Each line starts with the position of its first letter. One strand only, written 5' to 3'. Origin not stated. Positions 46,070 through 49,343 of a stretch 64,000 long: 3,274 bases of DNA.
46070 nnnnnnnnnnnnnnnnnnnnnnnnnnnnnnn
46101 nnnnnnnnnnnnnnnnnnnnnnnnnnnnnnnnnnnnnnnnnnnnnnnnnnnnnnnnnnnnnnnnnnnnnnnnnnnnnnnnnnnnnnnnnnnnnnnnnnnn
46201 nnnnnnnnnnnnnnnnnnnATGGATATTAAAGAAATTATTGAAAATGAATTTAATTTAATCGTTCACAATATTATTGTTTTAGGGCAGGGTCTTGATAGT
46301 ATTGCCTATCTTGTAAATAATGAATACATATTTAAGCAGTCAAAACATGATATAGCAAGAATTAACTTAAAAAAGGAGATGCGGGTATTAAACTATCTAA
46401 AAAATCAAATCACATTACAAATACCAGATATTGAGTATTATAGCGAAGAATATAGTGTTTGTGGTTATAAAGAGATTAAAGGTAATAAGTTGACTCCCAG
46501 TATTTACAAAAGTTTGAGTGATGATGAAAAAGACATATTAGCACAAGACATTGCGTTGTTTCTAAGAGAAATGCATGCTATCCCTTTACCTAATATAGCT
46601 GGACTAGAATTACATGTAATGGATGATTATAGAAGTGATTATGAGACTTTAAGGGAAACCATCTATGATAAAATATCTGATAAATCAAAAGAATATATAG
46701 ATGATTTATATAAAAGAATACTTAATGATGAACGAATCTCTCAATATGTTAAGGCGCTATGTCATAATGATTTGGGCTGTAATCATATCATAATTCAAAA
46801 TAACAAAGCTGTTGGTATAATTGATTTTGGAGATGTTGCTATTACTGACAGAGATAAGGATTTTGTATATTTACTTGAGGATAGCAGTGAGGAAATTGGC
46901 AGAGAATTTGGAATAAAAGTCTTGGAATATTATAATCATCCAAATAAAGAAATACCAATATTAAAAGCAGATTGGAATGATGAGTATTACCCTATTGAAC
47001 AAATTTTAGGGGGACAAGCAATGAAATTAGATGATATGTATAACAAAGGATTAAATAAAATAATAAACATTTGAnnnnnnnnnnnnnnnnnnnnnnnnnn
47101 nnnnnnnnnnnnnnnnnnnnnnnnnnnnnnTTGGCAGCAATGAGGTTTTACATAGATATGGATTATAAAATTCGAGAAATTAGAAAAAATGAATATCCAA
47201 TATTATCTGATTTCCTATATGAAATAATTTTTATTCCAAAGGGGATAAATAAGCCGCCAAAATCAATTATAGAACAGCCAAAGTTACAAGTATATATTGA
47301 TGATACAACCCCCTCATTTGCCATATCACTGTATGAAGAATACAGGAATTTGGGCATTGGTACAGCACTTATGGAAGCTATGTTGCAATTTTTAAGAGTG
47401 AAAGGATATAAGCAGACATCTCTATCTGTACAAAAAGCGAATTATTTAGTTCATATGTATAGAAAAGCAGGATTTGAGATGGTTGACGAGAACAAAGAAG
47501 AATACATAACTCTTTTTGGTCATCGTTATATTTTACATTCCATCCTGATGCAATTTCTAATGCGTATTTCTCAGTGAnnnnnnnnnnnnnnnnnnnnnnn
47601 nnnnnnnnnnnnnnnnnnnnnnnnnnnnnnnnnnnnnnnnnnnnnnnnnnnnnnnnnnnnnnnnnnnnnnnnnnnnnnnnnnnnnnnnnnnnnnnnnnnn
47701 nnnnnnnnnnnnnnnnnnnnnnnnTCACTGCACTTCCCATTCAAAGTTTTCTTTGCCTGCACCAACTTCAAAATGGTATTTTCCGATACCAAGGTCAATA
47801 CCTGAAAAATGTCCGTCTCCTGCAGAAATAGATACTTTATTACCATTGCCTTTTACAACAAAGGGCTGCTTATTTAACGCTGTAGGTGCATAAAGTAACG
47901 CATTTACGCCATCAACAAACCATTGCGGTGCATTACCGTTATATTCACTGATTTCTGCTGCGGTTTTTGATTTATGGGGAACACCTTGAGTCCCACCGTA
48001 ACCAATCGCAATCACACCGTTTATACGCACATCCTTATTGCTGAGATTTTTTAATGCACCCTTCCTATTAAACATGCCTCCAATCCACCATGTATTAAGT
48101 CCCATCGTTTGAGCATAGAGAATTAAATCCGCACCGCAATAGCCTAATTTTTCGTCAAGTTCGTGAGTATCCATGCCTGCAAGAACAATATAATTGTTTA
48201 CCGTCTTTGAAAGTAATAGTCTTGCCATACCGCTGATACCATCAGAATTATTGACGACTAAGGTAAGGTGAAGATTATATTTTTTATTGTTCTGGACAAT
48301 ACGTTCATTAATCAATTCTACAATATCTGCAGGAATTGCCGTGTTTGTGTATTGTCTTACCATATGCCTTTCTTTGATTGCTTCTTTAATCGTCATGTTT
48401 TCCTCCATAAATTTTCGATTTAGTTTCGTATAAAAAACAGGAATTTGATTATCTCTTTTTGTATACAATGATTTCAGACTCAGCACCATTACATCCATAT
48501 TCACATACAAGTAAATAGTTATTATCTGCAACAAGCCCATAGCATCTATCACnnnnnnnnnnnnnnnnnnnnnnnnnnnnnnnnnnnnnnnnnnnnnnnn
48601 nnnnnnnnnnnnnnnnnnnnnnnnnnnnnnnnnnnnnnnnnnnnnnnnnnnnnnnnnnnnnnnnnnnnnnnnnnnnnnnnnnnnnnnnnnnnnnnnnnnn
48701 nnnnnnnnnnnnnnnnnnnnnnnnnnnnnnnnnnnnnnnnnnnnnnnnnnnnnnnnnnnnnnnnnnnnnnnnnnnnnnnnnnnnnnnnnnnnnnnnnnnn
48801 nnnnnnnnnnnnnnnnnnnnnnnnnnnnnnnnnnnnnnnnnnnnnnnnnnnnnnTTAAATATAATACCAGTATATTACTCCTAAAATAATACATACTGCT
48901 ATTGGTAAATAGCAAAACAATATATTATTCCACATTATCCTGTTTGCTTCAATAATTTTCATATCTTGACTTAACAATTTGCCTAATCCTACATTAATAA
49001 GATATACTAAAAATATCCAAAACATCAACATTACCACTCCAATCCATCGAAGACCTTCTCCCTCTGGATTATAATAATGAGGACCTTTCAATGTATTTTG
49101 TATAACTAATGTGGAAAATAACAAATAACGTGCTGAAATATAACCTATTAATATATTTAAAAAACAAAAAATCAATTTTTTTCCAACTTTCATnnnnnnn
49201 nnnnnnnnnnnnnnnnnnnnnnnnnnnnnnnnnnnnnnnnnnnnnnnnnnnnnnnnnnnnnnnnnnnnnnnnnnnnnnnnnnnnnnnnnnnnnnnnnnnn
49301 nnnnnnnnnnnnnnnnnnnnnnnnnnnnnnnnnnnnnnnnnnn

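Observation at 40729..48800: Mosaic of decayed integrative elements carrying resistance-type cargo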

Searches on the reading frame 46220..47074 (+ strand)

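Call 11: search_protein_families(library=pfam, proteins=[window:46220-47074:+], max_evalue=0.01)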
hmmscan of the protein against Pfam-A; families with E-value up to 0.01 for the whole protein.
window:46220-47074:+ (284 aa): 3 families
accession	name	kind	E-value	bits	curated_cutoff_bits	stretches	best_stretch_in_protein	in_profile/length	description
PF01636.29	APH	-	3.1e-19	70.1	23.2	1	20-239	4-230/239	Phosphotransferase enzyme family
PF01633.27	Choline_kinase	-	3.9e-06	26.9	29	1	107-203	88-188/300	Choline/ethanolamine kinase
PF01163.29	RIO1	-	0.0019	18.3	22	0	150-221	96-166/187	RIO domain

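Call 44: search_protein_families(library=ncbifam, proteins=[window:46220-47074:+], max_evalue=0.001)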
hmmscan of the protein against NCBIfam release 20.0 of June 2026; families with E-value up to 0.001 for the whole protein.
window:46220-47074:+ (284 aa): 22 families
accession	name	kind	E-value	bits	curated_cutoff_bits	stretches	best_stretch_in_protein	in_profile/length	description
NF033692.1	APH_2pp_I_a_f_h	exception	1.1e-65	222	475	1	3-281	1-283/290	APH(2'')-Ia/If/Ih family aminoglycoside O-phosphotransferase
NF000498.2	APH_2pp_If_Ih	exception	1.1e-64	218.8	600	1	1-281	1-285/297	APH(2'')-If/Ih family aminoglycoside O-phosphotransferase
NF041446.1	APH_2pp_Ii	exception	5.8e-60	203.3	625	1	1-283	1-287/297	aminoglycoside O-phosphotransferase APH(2'')-Ii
NF000508.1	APH_2pp_Ia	exception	3.2e-59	200.8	600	1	16-269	2-259/277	aminoglycoside O-phosphotransferase APH(2'')-Ia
NF000015.3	APH_2pp_IIa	exception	4.1e-48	163.9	625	1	13-282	16-290/299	aminoglycoside O-phosphotransferase APH(2'')-IIa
NF000076.3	APH_2pp_Ie_IVa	exception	4.8e-46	157.4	600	1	6-283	12-297/301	APH(2'')-Ie/IVa family aminoglycoside O-phosphotransferase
NF000132.2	APH_2pp_Ig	exception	3.9e-39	134.8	620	1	14-283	24-298/306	aminoglycoside O-phosphotransferase APH(2'')-Ig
NF000044.2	APH_2pp_IIIa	exception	6.4e-25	88.1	625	1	13-246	19-258/306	aminoglycoside O-phosphotransferase APH(2'')-IIIa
NF033068.1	APH_3p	equivalog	4.4e-11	42.8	205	1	34-241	35-238/255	APH(3') family aminoglycoside O-phosphotransferase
NF000241.1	MPH_3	exception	2.4e-09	36.9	500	1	35-216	42-227/293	Mph(E)/Mph(G) family macrolide 2'-phosphotransferase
NF033059.2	APH_3p_I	exception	9.6e-09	35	400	1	35-239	47-248/267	APH(3')-I family aminoglycoside O-phosphotransferase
NF012158.1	macrolide_MphE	exception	3.7e-08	33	640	1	34-217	41-228/294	Mph(E) family macrolide 2'-phosphotransferase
NF051474.1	APH_3p_Ia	exception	4e-07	29.3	625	1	35-219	51-233/271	aminoglycoside O-phosphotransferase APH(3')-Ia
NF038057.1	macrolide_MphL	exception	4.8e-07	29.3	612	1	36-216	44-230/298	macrolide 2'-phosphotransferase MphL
NF000242.2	macrolide_MphB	exception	4.2e-06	26.2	615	1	108-225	124-242/299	Mph(B) family macrolide 2'-phosphotransferase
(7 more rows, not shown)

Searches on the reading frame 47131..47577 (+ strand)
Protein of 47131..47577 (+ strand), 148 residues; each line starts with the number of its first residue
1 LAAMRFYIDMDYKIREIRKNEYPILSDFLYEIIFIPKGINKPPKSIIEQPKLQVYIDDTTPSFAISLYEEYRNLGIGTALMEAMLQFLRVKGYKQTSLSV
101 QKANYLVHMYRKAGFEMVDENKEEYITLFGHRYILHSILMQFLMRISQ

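Call 11: search_protein_families(library=pfam, proteins=[window:47131-47577:+], max_evalue=0.01)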
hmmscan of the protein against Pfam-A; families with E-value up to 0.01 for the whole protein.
window:47131-47577:+ (148 aa): 4 families
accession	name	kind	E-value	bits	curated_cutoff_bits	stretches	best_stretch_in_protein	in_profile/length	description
PF13673.13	Acetyltransf_10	-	2.7e-10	40.8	23.6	1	69-124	61-116/128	Acetyltransferase (GNAT) domain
PF00583.31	Acetyltransf_1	-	1.2e-07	32.4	20.7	1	65-115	65-116/116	Acetyltransferase (GNAT) family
PF13508.13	Acetyltransf_7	-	2.1e-07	31.7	27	1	65-116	34-83/84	Acetyltransferase (GNAT) domain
PF08445.16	FR47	-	3.4e-05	24.2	22.1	1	63-121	25-83/86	FR47-like protein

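Call 44: search_protein_families(library=ncbifam, proteins=[window:47131-47577:+], max_evalue=0.001)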
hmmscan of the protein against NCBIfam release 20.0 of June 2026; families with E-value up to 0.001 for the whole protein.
window:47131-47577:+ (148 aa): 3 families
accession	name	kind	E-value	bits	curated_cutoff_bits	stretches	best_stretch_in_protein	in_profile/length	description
TIGR01575.1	rimI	equivalog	2.1e-08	34.4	86.4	1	63-125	59-122/132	ribosomal protein S18-alanine N-acetyltransferase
NF007025.1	PRK09491.1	equivalog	4.7e-07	29.8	173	1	53-130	57-134/145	ribosomal protein S18-alanine N-acetyltransferase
NF002959.0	PRK03624.1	equivalog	9.2e-05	22.2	124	1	65-119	78-133/147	GNAT family acetyltransferase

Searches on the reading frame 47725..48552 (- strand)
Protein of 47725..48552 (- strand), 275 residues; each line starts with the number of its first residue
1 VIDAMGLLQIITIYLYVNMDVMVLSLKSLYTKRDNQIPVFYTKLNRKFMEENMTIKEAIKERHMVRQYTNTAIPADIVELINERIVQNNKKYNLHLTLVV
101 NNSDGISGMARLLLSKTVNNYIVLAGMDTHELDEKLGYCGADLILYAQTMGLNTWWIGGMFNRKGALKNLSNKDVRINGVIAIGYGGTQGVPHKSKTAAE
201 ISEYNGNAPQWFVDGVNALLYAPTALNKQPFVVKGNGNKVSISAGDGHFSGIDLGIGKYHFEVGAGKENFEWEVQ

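Call 11: search_protein_families(library=pfam, proteins=[window:47725-48552:-], max_evalue=0.01)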
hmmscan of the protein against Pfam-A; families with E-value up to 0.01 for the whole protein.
window:47725-48552:- (275 aa): 2 families
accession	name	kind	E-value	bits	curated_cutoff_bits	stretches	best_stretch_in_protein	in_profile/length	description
PF14512.11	TM1586_NiRdase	-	1.6e-62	211.3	27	1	55-265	2-215/215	Putative TM nitroreductase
PF00881.29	Nitroreductase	-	9.4e-07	29.6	23.5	0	131-185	114-167/167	Nitroreductase family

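Call 44: search_protein_families(library=ncbifam, proteins=[window:47725-48552:-], max_evalue=0.001)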
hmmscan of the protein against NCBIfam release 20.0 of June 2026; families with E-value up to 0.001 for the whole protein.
window:47725-48552:- (275 aa): 0 families

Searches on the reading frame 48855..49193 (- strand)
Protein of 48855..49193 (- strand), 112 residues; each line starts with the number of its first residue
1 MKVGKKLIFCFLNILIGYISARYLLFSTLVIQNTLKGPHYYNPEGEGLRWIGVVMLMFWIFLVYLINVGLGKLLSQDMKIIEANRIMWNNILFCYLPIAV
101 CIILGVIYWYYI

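Call 33: find_encoding_contigs(protein=window:48855-49193:-, flank=10000, max_places=10)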
Protein window:48855-49193:- (112 aa): 23 contigs read that carry it; 10 places shown.
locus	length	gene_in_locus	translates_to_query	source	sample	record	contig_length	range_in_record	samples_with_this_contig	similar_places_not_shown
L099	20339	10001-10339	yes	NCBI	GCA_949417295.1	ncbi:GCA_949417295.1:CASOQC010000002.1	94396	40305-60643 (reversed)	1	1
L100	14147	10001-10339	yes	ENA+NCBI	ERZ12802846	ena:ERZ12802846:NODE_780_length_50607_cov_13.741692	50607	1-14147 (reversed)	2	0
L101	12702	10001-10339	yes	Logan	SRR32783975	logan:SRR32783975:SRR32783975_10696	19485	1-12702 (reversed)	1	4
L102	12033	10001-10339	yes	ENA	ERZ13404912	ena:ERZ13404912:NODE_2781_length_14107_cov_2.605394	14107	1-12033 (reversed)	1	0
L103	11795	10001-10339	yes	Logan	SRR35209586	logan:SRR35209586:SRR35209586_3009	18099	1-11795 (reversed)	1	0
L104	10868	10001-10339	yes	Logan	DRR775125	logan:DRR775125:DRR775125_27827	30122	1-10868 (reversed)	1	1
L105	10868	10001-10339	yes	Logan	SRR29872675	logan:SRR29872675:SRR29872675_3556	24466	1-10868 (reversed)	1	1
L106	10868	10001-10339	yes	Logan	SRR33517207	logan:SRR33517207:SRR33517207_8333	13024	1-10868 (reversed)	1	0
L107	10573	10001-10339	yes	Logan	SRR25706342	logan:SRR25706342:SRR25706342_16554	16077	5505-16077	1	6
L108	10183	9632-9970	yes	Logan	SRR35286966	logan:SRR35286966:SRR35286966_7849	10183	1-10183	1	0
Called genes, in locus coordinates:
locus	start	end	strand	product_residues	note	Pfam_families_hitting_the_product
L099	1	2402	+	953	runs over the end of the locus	PF00535:Glycos_transf_2, PF10111:Glyco_tranf_2_2, PF13641:Glyco_tranf_2_3, PF04464:Glyphos_transf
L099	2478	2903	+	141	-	PF13622:4HBT_3 (faint), PF03061:4HBT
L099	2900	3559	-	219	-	PF02254:TrkA_N, PF02080:TrkA_C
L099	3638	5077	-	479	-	PF02386:TrkH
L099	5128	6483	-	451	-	PF02254:TrkA_N, PF03807:F420_oxidored (weak), PF13478:XdhC_C (faint), PF02080:TrkA_C, PF02254:TrkA_N, PF02080:TrkA_C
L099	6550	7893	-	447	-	PF02386:TrkH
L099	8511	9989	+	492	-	PF00553:CBM_2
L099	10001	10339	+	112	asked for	-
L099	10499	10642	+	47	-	-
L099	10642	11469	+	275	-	PF00881:Nitroreductase (faint), PF14512:TM1586_NiRdase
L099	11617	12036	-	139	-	PF00583:Acetyltransf_1, PF13508:Acetyltransf_7 (weak), PF13673:Acetyltransf_10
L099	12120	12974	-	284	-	PF01636:APH, PF01633:Choline_kinase (weak)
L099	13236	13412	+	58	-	-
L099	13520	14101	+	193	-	-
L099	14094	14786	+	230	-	PF00005:ABC_tran, PF02463:SMC_N, PF13304:AAA_21 (faint)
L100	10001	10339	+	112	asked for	-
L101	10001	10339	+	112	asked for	-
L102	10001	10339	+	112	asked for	-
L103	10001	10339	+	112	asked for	-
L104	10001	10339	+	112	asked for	-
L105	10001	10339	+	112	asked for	-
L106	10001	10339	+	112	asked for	-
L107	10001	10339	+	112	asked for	-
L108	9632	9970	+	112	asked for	-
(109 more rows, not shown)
